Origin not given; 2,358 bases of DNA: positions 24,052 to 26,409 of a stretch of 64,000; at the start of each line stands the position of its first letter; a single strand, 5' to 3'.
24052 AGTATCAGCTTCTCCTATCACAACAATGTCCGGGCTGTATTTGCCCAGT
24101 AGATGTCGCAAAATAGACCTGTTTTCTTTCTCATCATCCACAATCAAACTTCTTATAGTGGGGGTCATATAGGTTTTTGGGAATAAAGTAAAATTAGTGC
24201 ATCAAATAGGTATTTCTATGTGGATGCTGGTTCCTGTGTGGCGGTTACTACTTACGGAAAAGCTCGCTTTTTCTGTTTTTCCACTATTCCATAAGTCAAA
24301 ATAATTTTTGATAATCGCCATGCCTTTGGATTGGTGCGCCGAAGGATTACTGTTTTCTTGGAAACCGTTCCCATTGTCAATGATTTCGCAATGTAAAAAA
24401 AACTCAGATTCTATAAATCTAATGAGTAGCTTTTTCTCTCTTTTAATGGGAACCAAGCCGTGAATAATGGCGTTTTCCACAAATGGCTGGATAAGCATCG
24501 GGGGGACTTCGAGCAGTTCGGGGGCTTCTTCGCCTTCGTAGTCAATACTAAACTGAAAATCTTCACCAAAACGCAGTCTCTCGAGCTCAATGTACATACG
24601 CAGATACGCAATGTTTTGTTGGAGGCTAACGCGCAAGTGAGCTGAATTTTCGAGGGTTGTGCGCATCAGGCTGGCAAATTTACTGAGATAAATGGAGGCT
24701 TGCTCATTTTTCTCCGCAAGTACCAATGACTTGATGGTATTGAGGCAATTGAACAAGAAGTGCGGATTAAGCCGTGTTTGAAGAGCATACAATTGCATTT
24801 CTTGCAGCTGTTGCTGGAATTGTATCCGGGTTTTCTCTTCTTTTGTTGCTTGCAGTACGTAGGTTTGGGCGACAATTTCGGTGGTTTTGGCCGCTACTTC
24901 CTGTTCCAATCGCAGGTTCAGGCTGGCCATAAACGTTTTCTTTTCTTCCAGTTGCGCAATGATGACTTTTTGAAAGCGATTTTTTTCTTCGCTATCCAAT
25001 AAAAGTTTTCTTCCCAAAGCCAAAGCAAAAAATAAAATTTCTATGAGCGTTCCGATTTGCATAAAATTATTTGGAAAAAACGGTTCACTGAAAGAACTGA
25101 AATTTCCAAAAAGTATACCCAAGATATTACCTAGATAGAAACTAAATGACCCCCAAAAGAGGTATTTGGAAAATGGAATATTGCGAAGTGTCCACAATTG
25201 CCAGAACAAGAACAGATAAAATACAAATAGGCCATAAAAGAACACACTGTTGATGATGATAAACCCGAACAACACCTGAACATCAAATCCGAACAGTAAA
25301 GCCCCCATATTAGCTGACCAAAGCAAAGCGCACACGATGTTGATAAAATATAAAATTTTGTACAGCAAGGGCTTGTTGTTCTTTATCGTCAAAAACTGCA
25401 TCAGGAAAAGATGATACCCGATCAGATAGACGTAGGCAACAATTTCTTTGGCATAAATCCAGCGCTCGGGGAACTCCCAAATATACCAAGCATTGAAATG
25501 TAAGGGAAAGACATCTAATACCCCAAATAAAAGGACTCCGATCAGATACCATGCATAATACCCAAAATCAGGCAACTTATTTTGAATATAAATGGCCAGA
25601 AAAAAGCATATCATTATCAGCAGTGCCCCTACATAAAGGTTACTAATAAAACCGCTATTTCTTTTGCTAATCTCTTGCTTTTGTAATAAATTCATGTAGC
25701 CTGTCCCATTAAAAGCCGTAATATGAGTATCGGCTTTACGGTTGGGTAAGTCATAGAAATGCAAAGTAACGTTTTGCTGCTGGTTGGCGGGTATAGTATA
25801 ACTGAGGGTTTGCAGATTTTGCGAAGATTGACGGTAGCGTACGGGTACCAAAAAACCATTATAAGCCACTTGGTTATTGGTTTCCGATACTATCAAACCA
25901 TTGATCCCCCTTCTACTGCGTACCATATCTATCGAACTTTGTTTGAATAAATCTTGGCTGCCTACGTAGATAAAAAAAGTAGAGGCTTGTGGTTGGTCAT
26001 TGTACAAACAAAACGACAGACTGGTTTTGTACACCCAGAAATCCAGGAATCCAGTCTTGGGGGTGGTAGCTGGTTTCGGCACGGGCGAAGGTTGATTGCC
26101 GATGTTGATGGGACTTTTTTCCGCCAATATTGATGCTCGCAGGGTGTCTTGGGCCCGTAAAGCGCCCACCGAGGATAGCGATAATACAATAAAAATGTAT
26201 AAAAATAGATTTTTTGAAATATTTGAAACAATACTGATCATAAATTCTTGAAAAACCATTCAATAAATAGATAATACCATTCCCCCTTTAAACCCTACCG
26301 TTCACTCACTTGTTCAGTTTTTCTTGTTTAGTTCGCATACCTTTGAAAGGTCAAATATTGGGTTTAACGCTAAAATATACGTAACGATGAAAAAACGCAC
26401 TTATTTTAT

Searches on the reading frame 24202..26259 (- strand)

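Call 86: search_protein_families(library=pfam, proteins=[window:24202-26259:-], max_evalue=0.001)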
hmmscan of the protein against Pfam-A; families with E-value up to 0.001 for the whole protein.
window:24202-26259:- (685 aa): 2 families
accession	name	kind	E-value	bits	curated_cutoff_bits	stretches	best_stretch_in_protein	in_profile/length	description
PF06580.19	His_kinase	-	1e-22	80.6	25.2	1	488-568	1-81/81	Histidine kinase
PF07695.17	7TMR-DISM_7TM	-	2.5e-13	50.8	29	1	204-417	3-204/205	7TM diverse intracellular signalling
